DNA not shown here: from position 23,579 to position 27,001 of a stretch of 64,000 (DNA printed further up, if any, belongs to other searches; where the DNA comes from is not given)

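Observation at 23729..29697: Complete Type I R-M system carried as phage cargo; HsdS has an EcoR124-like TAEL x2 repeat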

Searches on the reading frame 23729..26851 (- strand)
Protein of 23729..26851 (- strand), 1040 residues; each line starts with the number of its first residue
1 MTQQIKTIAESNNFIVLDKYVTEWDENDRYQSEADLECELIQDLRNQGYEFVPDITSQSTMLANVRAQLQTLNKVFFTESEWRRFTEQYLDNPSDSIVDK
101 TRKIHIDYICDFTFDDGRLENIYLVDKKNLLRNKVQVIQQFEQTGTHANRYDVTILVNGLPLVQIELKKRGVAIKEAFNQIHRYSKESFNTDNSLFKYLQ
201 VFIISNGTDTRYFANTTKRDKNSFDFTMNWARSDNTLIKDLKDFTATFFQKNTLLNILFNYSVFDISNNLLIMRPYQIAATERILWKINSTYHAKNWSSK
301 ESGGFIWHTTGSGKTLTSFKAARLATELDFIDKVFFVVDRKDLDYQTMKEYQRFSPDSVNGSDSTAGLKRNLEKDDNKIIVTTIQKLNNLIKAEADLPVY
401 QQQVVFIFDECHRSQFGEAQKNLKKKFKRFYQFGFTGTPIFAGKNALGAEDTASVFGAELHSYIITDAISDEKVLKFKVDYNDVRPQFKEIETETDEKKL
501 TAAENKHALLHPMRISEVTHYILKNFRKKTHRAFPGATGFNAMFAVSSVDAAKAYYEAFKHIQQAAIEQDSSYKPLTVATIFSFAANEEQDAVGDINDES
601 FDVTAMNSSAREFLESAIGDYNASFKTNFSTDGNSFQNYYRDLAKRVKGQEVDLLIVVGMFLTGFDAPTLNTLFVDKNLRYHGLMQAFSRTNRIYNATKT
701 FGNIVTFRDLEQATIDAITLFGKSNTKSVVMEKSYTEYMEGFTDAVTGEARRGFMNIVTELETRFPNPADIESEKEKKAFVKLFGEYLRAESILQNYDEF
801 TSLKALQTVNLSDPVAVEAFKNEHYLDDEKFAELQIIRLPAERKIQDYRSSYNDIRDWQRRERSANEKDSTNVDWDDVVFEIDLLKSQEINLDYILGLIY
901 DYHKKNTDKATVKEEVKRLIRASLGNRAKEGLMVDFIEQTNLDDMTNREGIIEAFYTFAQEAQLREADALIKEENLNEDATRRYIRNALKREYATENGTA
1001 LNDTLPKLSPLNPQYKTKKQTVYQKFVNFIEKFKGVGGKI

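Call 5: search_solved_structures(query=window:23729-26851:-, show_alignments=0)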
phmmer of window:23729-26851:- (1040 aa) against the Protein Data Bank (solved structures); distinct sequences matched with E-value up to 0.001: 6.
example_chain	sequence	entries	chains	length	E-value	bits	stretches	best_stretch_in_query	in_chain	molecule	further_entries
2w00_A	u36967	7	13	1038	0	1913.3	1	1-1040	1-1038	HSDR | Type I restriction enzyme R Protein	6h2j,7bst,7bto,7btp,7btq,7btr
4be7_B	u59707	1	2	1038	0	1912.1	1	1-1040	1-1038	TYPE I RESTRICTION ENZYME ECOR124II R PROTEIN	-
4beb_A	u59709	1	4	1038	0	1911.5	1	1-1040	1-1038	TYPE I RESTRICTION ENZYME HSDR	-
4xjx_A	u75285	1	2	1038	0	1911.3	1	1-1040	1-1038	HsdR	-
4bec_A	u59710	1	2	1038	0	1910.8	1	1-1040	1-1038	TYPE I RESTRICTION ENZYME HSDR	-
5j3n_A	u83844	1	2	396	8.3e-71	242.4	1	883-1040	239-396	Green fluorescent protein,HsdR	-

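Call 12: search_protein_families(library=pfam, proteins=[window:23729-26851:-])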
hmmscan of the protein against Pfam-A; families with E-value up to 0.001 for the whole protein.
window:23729-26851:- (1040 aa): 6 families
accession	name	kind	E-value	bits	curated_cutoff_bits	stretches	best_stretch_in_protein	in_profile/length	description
PF12008.13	EcoR124_C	-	1.6e-69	234.8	23.1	1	731-1033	2-260/260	Type I restriction and modification enzyme - subunit R C terminal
PF22679.2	T1R_D3-like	-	8.7e-59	198.9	27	1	539-709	2-158/158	Type I restriction enzyme subunit R domain 3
PF18766.7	SWI2_SNF2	-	1.9e-53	181.8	26.7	1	276-499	1-208/221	SWI2/SNF2 ATPase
PF04313.20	HSDR_N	-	2.8e-48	164.8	25.1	1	30-220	1-197/198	Type I restriction enzyme R protein N terminus (HSDR_N)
PF04851.21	ResIII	-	3.6e-41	141.2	22.5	1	272-440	3-163/164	Type III restriction enzyme, res subunit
PF00270.35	DEAD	-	1.8e-08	34.7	26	1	309-431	22-146/167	DEAD/DEAH box helicase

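Call 36: search_solved_structures(query=window:23729-26851:-, show_alignments=1, max_evalue=1e-200)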
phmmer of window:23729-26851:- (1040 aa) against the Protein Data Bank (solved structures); distinct sequences matched with E-value up to 1e-200: 5.
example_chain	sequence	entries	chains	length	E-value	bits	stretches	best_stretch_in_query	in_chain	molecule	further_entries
2w00_A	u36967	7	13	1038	0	1913.3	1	1-1040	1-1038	HSDR | Type I restriction enzyme R Protein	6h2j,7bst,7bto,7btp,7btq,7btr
4be7_B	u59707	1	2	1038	0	1912.1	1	1-1040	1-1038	TYPE I RESTRICTION ENZYME ECOR124II R PROTEIN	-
4beb_A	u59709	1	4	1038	0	1911.5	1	1-1040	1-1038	TYPE I RESTRICTION ENZYME HSDR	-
4xjx_A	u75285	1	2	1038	0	1911.3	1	1-1040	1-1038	HsdR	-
4bec_A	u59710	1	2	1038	0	1910.8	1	1-1040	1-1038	TYPE I RESTRICTION ENZYME HSDR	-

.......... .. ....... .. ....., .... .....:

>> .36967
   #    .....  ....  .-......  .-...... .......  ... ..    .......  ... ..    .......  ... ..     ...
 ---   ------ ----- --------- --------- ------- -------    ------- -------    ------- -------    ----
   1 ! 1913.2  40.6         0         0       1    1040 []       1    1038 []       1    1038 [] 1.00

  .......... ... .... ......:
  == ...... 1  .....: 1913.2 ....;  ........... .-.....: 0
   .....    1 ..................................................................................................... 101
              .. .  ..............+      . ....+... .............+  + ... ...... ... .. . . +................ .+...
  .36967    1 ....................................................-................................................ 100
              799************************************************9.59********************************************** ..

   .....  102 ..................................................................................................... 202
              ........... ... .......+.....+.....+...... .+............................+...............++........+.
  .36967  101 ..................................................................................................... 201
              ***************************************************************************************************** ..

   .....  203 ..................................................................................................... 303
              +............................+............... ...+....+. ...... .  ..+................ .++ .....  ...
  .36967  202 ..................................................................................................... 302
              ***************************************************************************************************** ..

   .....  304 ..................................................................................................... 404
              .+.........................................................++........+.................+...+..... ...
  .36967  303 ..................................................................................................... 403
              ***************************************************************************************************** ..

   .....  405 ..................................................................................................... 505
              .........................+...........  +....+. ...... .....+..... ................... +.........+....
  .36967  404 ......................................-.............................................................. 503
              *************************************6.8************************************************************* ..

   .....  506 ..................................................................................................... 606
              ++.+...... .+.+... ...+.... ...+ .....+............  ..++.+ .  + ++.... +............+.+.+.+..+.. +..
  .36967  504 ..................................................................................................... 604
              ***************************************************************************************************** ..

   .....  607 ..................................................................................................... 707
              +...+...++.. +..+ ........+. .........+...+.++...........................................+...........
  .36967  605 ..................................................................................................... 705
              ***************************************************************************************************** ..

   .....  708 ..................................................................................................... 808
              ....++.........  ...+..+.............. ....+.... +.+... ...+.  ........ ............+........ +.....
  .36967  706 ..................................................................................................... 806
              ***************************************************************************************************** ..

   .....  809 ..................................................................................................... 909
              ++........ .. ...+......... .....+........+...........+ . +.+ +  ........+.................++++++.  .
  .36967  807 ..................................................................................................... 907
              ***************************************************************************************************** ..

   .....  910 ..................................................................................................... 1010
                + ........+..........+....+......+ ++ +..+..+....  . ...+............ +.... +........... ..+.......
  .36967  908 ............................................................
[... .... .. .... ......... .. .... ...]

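Call 53: search_protein_families(library=padloc, proteins=[window:23729-26851:-], max_evalue=0.00001)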
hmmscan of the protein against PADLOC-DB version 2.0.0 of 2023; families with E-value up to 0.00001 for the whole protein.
window:23729-26851:- (1040 aa): 8 families
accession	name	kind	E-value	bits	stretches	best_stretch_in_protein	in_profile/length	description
PDLC03048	REase_I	-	0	1499.3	1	29-1037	2-973/976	Type I restriction enzyme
PDLC03043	REase_I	-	2.7e-159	527.3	1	2-295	2-295/313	Type I restriction enzyme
PDLC03046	REase_I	-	2e-66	222.7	1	136-709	119-730/1025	Type I restriction enzyme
PDLC03045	REase_I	-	8.2e-60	200.8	1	144-713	128-689/995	Type I restriction enzyme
PDLC03040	REase_I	-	4.2e-58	195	1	32-732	6-704/1029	Type I restriction enzyme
PDLC03044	REase_I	-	1.3e-45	153.9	1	120-722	104-701/1034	Type I restriction enzyme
PDLC03041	REase_I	-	1.8e-34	117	2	243-496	282-534/1099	Type I restriction enzyme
PDLC02707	PbeA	-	4.6e-14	49.9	1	295-478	262-451/672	PbeA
